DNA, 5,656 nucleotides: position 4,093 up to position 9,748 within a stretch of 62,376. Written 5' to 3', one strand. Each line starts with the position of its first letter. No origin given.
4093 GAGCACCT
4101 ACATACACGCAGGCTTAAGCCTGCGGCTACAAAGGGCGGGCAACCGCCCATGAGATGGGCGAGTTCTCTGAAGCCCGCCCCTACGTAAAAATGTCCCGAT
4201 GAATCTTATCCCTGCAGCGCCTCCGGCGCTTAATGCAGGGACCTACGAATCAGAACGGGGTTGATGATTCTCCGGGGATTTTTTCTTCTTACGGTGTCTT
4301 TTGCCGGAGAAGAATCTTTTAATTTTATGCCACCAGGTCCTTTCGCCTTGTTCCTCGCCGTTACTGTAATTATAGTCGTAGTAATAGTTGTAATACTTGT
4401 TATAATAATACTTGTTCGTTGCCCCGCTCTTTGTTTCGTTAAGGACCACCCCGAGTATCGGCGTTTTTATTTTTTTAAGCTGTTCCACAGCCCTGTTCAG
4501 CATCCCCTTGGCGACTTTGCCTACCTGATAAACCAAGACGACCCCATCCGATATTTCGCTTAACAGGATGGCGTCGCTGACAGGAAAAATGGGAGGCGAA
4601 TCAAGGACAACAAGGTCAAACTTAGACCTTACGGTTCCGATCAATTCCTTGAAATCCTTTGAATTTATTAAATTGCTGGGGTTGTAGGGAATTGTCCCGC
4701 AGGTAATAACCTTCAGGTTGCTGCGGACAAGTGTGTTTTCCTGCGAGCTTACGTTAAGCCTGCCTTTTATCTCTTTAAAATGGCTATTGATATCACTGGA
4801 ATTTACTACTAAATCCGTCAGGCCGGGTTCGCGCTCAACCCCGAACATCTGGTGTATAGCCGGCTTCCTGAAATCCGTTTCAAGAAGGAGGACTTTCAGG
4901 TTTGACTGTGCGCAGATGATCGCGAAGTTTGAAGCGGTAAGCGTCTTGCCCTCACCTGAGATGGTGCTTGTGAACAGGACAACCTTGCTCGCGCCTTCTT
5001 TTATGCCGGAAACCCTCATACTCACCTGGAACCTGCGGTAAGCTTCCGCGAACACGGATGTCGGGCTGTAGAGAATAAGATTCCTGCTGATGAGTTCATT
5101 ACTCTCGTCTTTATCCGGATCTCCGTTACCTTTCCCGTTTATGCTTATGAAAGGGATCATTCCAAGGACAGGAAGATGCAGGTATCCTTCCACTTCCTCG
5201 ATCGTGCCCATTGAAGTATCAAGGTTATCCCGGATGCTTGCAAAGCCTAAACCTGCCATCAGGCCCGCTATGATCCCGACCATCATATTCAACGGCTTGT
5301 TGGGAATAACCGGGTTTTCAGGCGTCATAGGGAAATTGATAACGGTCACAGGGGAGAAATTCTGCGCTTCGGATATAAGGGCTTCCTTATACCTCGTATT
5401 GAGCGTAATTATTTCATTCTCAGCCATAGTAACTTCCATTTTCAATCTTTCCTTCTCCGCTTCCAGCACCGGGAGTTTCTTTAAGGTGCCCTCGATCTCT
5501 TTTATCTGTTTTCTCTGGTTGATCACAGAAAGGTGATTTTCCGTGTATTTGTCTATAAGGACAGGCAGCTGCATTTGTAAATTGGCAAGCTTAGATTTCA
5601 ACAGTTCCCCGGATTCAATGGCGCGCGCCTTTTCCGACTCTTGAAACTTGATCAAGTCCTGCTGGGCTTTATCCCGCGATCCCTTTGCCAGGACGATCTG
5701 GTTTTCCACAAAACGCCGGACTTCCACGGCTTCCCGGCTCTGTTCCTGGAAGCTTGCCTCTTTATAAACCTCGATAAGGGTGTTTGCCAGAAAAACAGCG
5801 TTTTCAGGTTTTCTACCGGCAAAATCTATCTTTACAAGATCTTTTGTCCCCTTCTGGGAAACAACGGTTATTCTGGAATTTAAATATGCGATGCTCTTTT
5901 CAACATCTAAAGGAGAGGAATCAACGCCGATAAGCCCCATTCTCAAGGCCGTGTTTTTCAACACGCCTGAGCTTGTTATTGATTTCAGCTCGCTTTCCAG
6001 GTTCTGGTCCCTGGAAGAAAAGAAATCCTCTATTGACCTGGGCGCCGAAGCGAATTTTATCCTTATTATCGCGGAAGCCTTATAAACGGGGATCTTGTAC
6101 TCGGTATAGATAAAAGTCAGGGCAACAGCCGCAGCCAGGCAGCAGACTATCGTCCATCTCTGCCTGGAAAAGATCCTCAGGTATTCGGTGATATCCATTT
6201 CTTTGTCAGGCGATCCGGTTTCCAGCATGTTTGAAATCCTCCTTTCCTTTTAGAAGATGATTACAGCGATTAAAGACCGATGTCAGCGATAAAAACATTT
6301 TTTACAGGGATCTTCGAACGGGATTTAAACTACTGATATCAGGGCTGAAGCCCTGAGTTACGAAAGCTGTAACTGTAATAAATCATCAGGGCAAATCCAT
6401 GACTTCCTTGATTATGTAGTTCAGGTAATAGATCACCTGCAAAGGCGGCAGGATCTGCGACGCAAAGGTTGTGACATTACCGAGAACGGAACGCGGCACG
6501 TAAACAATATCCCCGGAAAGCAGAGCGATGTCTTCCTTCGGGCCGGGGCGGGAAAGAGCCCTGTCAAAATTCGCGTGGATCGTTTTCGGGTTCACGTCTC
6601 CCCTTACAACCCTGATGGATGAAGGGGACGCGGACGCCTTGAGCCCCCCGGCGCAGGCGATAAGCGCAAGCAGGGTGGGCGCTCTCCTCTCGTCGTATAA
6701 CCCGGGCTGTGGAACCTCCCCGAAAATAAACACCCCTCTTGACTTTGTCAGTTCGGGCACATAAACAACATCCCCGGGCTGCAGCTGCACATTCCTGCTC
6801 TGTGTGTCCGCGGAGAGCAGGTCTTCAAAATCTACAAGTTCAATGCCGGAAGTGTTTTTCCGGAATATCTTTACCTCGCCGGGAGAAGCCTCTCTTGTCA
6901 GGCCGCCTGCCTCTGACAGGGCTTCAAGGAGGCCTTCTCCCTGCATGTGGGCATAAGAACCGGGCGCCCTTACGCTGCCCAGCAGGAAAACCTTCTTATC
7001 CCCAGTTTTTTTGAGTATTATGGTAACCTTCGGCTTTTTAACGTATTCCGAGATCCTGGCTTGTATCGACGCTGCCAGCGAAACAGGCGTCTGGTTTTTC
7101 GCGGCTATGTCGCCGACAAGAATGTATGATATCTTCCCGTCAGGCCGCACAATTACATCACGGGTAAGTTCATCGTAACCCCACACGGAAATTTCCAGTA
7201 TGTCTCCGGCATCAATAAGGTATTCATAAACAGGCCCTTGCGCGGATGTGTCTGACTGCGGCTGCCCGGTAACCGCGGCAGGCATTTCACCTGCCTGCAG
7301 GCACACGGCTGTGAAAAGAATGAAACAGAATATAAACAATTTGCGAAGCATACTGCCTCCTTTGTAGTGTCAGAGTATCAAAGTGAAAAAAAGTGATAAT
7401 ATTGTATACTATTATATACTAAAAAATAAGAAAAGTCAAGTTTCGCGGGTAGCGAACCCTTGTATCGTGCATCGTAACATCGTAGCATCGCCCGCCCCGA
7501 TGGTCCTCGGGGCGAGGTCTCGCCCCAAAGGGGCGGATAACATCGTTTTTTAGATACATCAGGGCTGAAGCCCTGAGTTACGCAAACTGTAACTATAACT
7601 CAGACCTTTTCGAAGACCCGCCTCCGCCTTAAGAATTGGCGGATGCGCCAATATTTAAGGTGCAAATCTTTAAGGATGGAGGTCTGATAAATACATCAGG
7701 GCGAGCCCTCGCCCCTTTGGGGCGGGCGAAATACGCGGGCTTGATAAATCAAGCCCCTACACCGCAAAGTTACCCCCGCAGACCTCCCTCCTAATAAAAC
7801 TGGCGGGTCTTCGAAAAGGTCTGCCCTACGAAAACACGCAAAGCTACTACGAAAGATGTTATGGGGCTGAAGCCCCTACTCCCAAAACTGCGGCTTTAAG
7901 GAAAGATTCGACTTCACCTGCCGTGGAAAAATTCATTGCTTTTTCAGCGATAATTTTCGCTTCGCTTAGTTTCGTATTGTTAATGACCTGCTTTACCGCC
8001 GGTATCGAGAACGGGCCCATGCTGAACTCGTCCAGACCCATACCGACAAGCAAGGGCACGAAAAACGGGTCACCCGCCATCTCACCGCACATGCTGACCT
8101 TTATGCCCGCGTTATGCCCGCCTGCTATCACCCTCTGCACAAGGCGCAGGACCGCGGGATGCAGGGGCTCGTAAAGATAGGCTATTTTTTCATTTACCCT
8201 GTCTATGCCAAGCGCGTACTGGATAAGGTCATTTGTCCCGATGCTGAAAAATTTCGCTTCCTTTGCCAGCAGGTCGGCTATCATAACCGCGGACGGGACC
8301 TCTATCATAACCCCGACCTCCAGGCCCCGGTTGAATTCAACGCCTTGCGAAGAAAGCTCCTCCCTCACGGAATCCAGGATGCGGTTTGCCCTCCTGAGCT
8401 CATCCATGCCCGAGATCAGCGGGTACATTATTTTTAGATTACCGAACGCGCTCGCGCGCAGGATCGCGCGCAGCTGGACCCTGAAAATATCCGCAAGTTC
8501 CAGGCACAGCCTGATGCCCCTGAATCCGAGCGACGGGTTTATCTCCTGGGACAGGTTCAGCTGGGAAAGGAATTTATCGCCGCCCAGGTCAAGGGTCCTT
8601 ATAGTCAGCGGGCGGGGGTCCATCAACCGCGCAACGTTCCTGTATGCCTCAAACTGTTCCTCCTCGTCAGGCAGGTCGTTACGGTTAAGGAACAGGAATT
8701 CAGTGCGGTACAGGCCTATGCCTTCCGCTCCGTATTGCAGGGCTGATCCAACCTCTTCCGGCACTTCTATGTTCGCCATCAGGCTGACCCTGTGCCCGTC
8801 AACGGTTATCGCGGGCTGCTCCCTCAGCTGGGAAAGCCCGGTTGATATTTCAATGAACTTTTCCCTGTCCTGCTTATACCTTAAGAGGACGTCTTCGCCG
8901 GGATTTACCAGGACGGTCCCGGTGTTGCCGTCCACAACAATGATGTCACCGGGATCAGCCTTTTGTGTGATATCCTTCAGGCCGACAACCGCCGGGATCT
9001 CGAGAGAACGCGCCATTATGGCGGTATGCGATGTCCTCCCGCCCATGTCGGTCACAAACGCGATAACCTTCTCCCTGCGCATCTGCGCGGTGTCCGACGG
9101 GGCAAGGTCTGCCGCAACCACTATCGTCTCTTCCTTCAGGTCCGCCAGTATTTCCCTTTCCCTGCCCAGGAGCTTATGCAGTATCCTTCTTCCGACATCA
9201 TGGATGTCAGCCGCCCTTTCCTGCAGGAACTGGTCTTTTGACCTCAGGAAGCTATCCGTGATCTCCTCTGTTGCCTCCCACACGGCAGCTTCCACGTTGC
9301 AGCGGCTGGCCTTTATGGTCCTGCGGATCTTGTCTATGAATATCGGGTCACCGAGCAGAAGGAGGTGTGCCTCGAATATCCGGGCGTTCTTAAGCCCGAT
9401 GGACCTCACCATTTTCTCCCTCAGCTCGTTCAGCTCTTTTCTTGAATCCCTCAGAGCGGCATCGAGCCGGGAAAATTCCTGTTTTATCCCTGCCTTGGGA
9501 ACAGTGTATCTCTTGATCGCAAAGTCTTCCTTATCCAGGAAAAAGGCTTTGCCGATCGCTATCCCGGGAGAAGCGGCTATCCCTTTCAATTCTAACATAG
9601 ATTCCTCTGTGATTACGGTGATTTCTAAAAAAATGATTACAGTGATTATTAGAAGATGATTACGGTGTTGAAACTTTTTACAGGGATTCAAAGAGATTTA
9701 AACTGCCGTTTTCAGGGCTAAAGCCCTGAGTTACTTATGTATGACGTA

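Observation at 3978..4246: Head-to-tail arrays of heterogeneous GTAG+hairpin (REP/BIME-like) units, strand-locked to transcription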

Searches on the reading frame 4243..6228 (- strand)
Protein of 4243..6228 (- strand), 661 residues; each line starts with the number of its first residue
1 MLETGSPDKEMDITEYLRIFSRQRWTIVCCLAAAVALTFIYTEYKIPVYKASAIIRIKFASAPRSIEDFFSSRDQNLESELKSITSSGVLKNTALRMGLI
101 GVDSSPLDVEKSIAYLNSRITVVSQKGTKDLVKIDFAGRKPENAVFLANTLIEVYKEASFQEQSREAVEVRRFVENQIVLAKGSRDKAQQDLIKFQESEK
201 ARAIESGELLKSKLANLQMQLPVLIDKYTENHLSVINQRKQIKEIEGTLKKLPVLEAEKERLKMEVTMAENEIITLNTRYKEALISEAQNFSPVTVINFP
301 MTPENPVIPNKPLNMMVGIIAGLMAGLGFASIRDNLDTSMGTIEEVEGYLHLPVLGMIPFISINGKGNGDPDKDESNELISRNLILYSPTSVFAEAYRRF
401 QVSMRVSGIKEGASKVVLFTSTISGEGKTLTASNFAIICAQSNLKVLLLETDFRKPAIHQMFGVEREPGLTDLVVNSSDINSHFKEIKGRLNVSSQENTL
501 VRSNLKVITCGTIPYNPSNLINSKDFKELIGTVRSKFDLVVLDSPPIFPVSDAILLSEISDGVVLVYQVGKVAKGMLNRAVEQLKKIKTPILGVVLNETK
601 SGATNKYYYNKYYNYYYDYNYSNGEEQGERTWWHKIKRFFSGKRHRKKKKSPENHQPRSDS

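Call 11: find_encoding_contigs(protein=window:4243-6228:-, flank=10000, max_places=6)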
Protein window:4243-6228:- (661 aa): 12 contigs read that carry it; 6 places shown.
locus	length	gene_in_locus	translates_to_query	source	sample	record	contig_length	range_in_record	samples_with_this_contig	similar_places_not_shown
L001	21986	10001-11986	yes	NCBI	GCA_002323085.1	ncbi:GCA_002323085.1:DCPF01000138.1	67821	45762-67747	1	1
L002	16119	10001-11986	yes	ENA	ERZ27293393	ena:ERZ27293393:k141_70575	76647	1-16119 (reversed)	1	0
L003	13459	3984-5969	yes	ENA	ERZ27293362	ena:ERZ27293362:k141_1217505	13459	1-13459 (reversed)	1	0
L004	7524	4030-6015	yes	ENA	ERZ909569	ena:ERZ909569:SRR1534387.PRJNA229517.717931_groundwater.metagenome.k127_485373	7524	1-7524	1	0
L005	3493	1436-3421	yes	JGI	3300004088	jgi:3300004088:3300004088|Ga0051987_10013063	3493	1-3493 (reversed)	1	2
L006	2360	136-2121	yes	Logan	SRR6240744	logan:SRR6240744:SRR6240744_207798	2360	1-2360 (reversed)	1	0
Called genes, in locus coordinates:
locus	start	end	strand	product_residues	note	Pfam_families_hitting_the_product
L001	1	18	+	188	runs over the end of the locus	PF02482:Ribosomal_S30AE, PF16321:Ribosom_S30AE_C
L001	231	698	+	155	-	PF00359:PTS_EIIA_2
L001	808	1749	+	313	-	PF02603:Hpr_kinase_N, PF07475:Hpr_kinase_C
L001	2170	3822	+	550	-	PF03065:Glyco_hydro_57, PF09210:BE_C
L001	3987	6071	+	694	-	PF03065:Glyco_hydro_57, PF09094:AmyA-A_glucT_m, PF09095:AmyA-gluTrfs_C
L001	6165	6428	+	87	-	PF00381:PTS-HPr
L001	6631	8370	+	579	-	PF05524:PEP-utilisers_N, PF00391:PEP-utilizers, PF02896:PEP-utilizers_C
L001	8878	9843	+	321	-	PF02563:Poly_export, PF10531:SLBB (weak), PF22461:SLBB_2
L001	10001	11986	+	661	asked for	PF02706:Wzz (weak), PF13807:GNVR (weak), PF10609:ParA, PF13614:AAA_31, PF01656:CbiA (weak)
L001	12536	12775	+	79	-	-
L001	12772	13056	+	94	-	PF05016:ParE_toxin (weak)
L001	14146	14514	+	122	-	PF22600:MTPAP-like_central (weak), PF01909:NTP_transf_2, PF18765:Polbeta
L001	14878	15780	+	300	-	PF02661:Fic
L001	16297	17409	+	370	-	PF02350:Epimerase_2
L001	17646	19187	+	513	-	PF13271:DUF4062, PF13749:HATPase_c_4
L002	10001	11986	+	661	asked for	PF02706:Wzz (weak), PF13807:GNVR (weak), PF10609:ParA, PF13614:AAA_31, PF01656:CbiA (weak)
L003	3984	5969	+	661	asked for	PF02706:Wzz (weak), PF13807:GNVR (weak), PF10609:ParA, PF13614:AAA_31, PF01656:CbiA (weak)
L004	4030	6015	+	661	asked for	PF02706:Wzz (weak), PF13807:GNVR (weak), PF10609:ParA, PF13614:AAA_31, PF01656:CbiA (weak)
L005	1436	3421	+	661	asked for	PF02706:Wzz (weak), PF13807:GNVR (weak), PF10609:ParA, PF13614:AAA_31, PF01656:CbiA (weak)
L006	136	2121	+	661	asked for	PF02706:Wzz (weak), PF13807:GNVR (weak), PF10609:ParA, PF13614:AAA_31, PF01656:CbiA (weak)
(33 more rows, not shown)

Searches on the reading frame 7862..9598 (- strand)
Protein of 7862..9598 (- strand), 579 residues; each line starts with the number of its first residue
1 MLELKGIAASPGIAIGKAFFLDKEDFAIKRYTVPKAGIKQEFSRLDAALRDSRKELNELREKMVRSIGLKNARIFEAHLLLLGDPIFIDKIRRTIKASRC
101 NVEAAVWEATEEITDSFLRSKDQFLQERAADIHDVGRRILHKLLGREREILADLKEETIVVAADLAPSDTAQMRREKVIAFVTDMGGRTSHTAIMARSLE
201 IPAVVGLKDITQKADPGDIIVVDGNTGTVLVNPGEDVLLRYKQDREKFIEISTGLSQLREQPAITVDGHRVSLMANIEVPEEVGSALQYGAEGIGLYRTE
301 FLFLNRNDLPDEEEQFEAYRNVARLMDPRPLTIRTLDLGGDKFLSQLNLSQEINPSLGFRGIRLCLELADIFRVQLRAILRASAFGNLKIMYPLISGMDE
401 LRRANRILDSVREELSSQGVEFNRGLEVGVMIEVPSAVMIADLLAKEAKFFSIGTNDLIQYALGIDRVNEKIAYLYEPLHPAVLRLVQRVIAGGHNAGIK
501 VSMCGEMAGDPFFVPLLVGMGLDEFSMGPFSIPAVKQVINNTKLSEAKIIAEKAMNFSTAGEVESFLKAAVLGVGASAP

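Call 44: find_homologous_proteins(query=window:7862-9598:-, max_evalue=1e-100)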
Query window:7862-9598:- (579 aa): 7999 proteins with E <= 1e-100 among 8000 candidates; the best 120 are listed.
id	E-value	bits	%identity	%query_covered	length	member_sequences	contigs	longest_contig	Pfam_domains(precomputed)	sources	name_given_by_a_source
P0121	0.0e+0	1255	100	100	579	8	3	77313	PF05524.19,PF00391.30,PF02896.25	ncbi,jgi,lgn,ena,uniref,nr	ncbi:phosphoenolpyruvate--protein phosphotransferase [Candidatus Desantisbacteria bacterium CG_4_10_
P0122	4.2e-262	889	71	98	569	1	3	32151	PF05524.19,PF00391.30,PF02896.25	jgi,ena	-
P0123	5.2e-262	889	71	98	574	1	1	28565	PF05524.19,PF00391.30,PF02896.25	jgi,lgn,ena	-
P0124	3.9e-253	859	67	98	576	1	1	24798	PF05524.19,PF00391.30,PF02896.25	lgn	-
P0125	9.2e-253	858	67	98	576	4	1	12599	PF05524.19,PF00391.30,PF02896.25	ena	-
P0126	3.3e-239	813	64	98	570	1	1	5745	PF05524.19,PF00391.30,PF02896.25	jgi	jgi:phosphoenolpyruvate-protein phosphotransferase (PTS system enzyme I)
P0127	2.2e-238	811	62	98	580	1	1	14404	PF05524.19,PF00391.30,PF02896.25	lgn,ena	-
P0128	9.2e-213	726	60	98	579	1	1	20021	PF05524.19,PF00391.30,PF02896.25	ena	-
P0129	6.9e-209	713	59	97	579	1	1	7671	PF05524.19,PF00391.30,PF02896.25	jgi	jgi:phosphotransferase system enzyme I (PtsI)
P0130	1.7e-208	712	57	99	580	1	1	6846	PF05524.19,PF00391.30,PF02896.25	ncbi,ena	-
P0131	4.1e-207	707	57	99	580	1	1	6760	PF05524.19,PF00391.30,PF02896.25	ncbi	-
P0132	6.4e-207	707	57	99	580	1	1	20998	PF05524.19,PF00391.30,PF02896.25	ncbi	-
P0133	7.7e-207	707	57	98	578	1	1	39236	PF05524.19,PF00391.30,PF02896.25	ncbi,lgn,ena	-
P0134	9.8e-207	706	58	98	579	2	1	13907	PF05524.19,PF00391.30,PF02896.25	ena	-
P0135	1.1e-206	706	56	99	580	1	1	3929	PF05524.19,PF00391.30,PF02896.25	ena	-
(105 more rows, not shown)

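Call 45: find_encoding_contigs(protein=P0122, flank=10000, max_places=2)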
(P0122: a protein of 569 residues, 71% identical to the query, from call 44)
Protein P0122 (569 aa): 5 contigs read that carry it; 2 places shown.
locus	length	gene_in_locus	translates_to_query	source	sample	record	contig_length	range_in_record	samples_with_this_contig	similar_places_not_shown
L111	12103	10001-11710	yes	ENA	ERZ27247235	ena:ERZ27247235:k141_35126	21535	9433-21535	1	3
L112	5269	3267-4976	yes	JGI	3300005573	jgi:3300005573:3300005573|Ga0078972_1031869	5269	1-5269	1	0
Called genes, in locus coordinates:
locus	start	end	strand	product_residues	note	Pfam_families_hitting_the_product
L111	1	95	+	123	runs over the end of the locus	PF01648:ACPS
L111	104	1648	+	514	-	PF03853:YjeF_N, PF01256:Carb_kinase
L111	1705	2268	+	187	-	PF02482:Ribosomal_S30AE, PF16321:Ribosom_S30AE_C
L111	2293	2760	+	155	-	PF00359:PTS_EIIA_2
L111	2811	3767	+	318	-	PF02603:Hpr_kinase_N, PF07475:Hpr_kinase_C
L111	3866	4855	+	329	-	PF01555:N6_N4_Mtase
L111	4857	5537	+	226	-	-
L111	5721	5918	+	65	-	-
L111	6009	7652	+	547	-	PF03065:Glyco_hydro_57, PF09210:BE_C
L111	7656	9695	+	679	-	PF01074:Glyco_hydro_38N, PF03065:Glyco_hydro_57, PF09094:AmyA-A_glucT_m, PF09095:AmyA-gluTrfs_C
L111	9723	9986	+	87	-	PF00381:PTS-HPr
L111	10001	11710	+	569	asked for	PF05524:PEP-utilisers_N, PF00391:PEP-utilizers, PF02896:PEP-utilizers_C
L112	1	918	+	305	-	?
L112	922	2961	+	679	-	PF01074:Glyco_hydro_38N, PF03065:Glyco_hydro_57, PF09094:AmyA-A_glucT_m, PF09095:AmyA-gluTrfs_C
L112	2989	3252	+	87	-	PF00381:PTS-HPr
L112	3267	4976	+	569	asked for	PF05524:PEP-utilisers_N, PF00391:PEP-utilizers, PF02896:PEP-utilizers_C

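Call 46: find_encoding_contigs(protein=P0124, flank=10000, max_places=2)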
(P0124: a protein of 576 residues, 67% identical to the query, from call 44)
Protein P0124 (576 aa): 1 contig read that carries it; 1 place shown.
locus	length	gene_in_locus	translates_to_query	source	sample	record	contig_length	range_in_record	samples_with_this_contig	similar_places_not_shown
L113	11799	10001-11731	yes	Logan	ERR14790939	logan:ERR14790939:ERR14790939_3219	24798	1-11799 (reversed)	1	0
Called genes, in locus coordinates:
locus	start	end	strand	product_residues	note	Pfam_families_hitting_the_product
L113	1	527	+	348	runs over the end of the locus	PF00437:T2SSE, PF13401:AAA_22 (faint), PF13191:AAA_16 (faint), PF13604:AAA_30 (faint)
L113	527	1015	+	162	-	PF02542:YgbB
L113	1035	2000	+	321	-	PF00270:DEAD (faint), PF02562:PhoH, PF13604:AAA_30 (faint), PF13245:AAA_19 (faint)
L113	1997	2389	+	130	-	PF01648:ACPS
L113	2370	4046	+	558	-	PF03853:YjeF_N, PF01256:Carb_kinase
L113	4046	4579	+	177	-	PF02482:Ribosomal_S30AE, PF16321:Ribosom_S30AE_C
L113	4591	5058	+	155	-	PF00359:PTS_EIIA_2, PF07565:Band_3_cyto (faint)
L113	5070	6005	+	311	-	PF02603:Hpr_kinase_N, PF07475:Hpr_kinase_C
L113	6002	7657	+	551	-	PF03065:Glyco_hydro_57, PF09210:BE_C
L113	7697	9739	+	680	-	PF01074:Glyco_hydro_38N (weak), PF03065:Glyco_hydro_57, PF09094:AmyA-A_glucT_m, PF09095:AmyA-gluTrfs_C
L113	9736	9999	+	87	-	PF00381:PTS-HPr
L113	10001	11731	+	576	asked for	PF05524:PEP-utilisers_N, PF00391:PEP-utilizers, PF02896:PEP-utilizers_C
